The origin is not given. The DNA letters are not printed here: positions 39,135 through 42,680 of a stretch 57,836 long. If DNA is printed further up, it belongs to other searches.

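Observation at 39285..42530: P2A (Ca-ATPase-like) pump carrying an N-terminal HMA-like domain: a domain architecture normally restricted to P1B pumps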

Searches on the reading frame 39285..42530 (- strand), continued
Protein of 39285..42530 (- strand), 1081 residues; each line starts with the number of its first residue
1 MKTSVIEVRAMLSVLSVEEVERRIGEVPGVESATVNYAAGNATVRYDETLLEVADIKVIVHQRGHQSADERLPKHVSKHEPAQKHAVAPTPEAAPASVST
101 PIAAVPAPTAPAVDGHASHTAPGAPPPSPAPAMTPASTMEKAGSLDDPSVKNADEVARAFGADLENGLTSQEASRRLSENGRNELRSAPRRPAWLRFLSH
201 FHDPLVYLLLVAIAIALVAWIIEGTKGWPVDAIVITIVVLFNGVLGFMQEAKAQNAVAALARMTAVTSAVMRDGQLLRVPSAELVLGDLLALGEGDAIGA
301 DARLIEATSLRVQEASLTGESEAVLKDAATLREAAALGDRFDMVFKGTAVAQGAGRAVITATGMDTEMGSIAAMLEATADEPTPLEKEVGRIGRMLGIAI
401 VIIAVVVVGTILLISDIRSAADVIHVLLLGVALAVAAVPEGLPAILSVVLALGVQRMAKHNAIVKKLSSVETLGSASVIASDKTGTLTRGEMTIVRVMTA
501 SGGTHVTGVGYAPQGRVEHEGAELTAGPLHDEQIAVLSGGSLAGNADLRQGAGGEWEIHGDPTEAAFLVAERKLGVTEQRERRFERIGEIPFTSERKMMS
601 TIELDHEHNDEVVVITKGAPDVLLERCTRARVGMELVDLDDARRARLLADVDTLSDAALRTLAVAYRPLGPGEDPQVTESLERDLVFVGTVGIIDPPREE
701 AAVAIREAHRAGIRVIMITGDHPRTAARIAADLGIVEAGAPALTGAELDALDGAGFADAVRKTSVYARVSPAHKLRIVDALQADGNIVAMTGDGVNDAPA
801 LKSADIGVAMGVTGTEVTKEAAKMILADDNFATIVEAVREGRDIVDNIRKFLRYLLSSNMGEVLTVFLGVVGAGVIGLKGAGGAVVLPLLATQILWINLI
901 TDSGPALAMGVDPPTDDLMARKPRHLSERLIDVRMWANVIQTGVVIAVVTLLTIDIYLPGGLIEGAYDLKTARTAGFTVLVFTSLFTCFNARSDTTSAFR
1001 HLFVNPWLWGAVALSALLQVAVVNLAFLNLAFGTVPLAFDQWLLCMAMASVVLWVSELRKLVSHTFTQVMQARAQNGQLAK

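Call 13: search_solved_structures(query=window:39285-42530:-, max_evalue=1e-20, show_alignments=3)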
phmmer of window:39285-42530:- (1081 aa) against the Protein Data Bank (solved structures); distinct sequences matched with E-value up to 1e-20: 104 (the best 60 are shown).
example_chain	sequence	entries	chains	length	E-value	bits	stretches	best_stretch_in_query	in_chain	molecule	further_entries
6zhf_A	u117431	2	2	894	9.2e-166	556.9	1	164-1067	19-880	Calcium-transporting ATPase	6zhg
9euq_A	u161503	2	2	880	1.9e-165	555.8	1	164-1066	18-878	Calcium-transporting ATPase lmo0841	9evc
6zhh_A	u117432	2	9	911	3.7e-163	548.2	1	164-1067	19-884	Calcium-transporting ATPase | Calcium-transporting ATPase lmo0841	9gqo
8iwp_A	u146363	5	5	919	3.4e-149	502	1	133-1068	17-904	Calcium-transporting ATPase type 2C member 1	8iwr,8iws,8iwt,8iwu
7yag_A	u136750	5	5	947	3.5e-149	502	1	133-1068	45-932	Calcium-transporting ATPase type 2C member 1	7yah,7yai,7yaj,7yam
8iww_A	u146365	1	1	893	8e-149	500.8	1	153-1065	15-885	Calcium-transporting ATPase type 2C member 1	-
27qy_A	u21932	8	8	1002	1.9e-145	489.6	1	151-945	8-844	Sarcoplasmic/endoplasmic reticulum calcium ATPase 1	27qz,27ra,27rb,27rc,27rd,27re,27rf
3w5b_A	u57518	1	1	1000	1.1e-144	487.1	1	148-945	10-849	SERCA1a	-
2dqs_A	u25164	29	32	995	1.1e-144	487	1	151-945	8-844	Sarcoplasmic/endoplasmic reticulum calcium ATPase 1 | SERCA1a | SARCOPLASMIC ENDOPLASMIC RETICULUM CALCIUM ATPASE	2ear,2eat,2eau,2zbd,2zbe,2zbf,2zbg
4bew_A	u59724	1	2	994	1.2e-144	486.9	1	151-945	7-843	SARCOPLASMIC/ENDOPLASMIC RETICULUM CALCIUM ATPASE 1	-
1iwo_A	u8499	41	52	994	1.2e-144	486.9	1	151-945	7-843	Sarcoplasmic/endoplasmic reticulum calcium ATPase 1 | Sarcoplasmic/endoplasmic reticulum calcium ATPase 1a | Sarcoplasmic/endoplasmic reticulum calcium ATPase 1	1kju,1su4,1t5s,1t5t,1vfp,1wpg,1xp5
4nab_A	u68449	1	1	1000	1.7e-144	486.5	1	151-945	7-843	Sarcoplasmic/endoplasmic reticulum calcium ATPase 1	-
5zmw_A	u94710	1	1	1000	2.5e-144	485.9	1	148-945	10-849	Sarcoplasmic/endoplasmic reticulum calcium ATPase 1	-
8owa_A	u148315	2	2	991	2.7e-144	485.8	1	151-945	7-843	Sarcoplasmic/endoplasmic reticulum calcium ATPase 1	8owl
6ln5_A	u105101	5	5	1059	6.3e-144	484.6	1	144-950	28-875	Sarcoplasmic/endoplasmic reticulum calcium ATPase 2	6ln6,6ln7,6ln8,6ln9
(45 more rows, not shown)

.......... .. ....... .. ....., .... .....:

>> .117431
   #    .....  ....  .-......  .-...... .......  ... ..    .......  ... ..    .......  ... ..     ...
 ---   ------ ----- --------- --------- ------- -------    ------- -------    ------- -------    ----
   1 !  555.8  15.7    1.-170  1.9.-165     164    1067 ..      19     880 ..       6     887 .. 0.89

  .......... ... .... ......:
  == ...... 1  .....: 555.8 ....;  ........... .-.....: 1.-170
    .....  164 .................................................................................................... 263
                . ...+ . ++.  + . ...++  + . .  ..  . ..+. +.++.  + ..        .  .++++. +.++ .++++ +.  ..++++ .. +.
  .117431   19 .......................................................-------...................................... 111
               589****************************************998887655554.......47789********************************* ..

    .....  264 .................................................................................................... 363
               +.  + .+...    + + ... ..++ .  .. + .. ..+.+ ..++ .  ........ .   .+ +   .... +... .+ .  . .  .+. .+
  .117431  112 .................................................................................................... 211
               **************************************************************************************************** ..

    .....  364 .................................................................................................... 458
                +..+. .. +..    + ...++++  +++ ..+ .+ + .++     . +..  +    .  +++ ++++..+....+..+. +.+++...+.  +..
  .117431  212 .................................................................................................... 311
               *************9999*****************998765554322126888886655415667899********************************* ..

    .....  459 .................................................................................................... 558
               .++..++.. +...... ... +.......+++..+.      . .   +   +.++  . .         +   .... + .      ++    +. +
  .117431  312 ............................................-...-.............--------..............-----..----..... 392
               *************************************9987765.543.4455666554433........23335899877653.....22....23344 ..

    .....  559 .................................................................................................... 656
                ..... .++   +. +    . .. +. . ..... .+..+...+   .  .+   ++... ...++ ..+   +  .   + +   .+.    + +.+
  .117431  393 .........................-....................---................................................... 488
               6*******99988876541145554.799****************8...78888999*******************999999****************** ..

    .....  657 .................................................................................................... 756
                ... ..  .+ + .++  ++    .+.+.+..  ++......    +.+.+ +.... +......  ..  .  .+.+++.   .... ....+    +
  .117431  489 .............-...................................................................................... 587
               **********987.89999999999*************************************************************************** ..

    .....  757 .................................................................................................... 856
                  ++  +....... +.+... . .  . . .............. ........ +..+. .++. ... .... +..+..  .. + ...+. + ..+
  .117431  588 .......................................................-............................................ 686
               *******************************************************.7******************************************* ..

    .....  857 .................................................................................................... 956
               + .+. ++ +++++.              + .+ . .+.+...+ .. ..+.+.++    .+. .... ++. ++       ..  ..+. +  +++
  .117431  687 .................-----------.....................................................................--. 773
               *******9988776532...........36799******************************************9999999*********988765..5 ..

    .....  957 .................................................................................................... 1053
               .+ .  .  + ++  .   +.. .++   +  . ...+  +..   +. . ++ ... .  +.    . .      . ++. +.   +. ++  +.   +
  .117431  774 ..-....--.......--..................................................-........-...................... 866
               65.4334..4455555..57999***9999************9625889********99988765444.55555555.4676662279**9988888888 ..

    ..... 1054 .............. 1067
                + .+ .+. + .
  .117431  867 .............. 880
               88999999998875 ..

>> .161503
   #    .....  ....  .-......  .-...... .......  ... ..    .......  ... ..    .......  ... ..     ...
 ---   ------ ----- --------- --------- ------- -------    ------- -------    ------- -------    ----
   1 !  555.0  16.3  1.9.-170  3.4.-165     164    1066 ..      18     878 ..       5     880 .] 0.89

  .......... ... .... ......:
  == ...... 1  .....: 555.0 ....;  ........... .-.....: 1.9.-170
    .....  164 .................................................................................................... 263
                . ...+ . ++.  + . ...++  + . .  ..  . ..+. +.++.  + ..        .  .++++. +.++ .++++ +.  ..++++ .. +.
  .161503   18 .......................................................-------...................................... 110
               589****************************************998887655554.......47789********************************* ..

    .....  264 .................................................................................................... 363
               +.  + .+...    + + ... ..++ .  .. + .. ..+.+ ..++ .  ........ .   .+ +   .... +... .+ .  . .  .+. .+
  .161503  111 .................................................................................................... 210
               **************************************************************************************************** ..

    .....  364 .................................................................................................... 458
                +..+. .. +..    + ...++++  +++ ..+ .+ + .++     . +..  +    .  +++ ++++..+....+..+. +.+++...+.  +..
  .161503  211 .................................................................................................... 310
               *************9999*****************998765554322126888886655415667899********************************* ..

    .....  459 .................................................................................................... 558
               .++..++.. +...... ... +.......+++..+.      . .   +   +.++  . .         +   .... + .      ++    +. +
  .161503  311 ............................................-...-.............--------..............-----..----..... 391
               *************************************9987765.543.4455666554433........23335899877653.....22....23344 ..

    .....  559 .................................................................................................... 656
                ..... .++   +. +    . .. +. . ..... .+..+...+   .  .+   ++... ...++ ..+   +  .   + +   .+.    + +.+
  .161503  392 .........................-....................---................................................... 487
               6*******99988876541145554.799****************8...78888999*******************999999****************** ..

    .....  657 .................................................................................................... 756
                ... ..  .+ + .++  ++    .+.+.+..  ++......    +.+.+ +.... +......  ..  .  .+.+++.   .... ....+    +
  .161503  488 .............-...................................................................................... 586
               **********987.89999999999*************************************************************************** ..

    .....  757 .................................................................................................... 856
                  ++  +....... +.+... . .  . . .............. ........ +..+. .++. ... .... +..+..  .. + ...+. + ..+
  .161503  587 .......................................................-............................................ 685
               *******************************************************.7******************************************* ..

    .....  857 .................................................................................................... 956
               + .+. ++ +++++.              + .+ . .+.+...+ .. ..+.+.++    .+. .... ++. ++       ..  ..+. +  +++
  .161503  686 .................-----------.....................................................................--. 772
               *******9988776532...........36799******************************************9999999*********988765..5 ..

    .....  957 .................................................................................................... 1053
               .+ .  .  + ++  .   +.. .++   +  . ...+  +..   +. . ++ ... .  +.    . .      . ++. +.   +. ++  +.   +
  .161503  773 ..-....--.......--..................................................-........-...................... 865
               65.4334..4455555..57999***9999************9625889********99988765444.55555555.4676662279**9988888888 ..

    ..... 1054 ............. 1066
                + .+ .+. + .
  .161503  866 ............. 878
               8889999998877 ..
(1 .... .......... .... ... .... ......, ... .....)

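Call 17: find_encoding_contigs(protein=P0002, flank=10000, max_places=2)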
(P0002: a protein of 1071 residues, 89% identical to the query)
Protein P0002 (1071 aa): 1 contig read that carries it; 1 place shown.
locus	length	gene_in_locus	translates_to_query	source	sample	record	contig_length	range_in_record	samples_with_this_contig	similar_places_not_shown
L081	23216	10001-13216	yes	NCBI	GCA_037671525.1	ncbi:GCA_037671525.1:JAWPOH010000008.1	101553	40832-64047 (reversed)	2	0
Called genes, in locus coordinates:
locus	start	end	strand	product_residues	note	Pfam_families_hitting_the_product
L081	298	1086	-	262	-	PF05875:Ceramidase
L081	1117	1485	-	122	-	PF00702:Hydrolase, PF13419:HAD_2, PF13242:Hydrolase_like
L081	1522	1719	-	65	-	PF18856:baeRF_family12, PF10116:Host_attach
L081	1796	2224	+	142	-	PF01797:Y1_Tnp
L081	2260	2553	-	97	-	PF18856:baeRF_family12, PF10116:Host_attach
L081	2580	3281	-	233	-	PF01738:DLH (weak), PF00561:Abhydrolase_1 (faint), PF12146:Hydrolase_4 (faint)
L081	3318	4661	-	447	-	PF05139:Erythro_esteras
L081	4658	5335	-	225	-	PF00156:Pribosyltran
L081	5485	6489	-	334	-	PF00106:adh_short, PF08659:KR, PF13561:adh_short_C2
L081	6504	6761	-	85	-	-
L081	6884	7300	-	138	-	PF05239:PRC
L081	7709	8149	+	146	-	PF05532:CsbD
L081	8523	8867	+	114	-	-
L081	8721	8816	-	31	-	-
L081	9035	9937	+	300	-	PF00403:HMA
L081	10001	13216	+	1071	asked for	PF00403:HMA, PF00690:Cation_ATPase_N, PF00122:E1-E2_ATPase, PF13246:Cation_ATPase, PF00702:Hydrolase, PF12710:HAD (weak), PF08282:Hydrolase_3 (faint), PF00689:Cation_ATPase_C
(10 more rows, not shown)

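Call 18: find_encoding_contigs(protein=P0051, flank=10000, max_places=2)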
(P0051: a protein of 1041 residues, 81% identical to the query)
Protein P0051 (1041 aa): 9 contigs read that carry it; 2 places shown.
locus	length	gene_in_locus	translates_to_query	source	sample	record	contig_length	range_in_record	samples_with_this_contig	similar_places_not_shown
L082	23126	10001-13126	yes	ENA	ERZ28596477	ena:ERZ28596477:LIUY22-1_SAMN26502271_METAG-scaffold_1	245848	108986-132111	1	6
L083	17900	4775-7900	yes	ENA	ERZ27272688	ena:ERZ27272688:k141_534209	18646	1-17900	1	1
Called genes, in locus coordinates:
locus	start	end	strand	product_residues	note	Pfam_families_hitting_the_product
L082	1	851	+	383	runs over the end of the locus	PF13442:Cytochrome_CBB3, PF14534:DUF4440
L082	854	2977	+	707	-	PF14342:DUF4396, PF07731:Cu-oxidase_2 (weak), PF07732:Cu-oxidase_3, PF00394:Cu-oxidase, PF07731:Cu-oxidase_2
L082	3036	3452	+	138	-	-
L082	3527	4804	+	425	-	PF02321:OEP (weak)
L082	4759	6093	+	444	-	PF19335:HMBD (weak), PF25919:BSH_CusB, PF25944:Beta-barrel_RND (weak), PF25954:Beta-barrel_RND_2, PF25989:YknX_C (faint), PF25975:CzcB_C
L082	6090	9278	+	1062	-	PF00873:ACR_tran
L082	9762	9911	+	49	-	-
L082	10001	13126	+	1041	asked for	PF00403:HMA, PF00690:Cation_ATPase_N, PF00122:E1-E2_ATPase, PF00702:Hydrolase, PF13246:Cation_ATPase, PF08282:Hydrolase_3 (faint), PF00689:Cation_ATPase_C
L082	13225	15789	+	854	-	PF00403:HMA, PF00122:E1-E2_ATPase, PF00702:Hydrolase, PF12710:HAD (weak), PF08282:Hydrolase_3 (faint)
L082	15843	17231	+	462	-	-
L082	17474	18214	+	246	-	PF27139:Aq_1264_TM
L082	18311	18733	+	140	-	PF07635:PSCyt1 (weak)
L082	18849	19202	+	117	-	PF00034:Cytochrom_C, PF13442:Cytochrome_CBB3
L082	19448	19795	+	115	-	PF12762:DDE_Tnp_IS1595 (faint)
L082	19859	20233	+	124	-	PF00571:CBS (faint)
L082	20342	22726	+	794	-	PF09364:XFP_N, PF03894:XFP, PF09363:XFP_C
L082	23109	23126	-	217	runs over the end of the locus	PF20334:DUF6629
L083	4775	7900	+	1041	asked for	PF00403:HMA, PF00690:Cation_ATPase_N, PF00122:E1-E2_ATPase, PF00702:Hydrolase, PF13246:Cation_ATPase, PF08282:Hydrolase_3 (faint), PF00689:Cation_ATPase_C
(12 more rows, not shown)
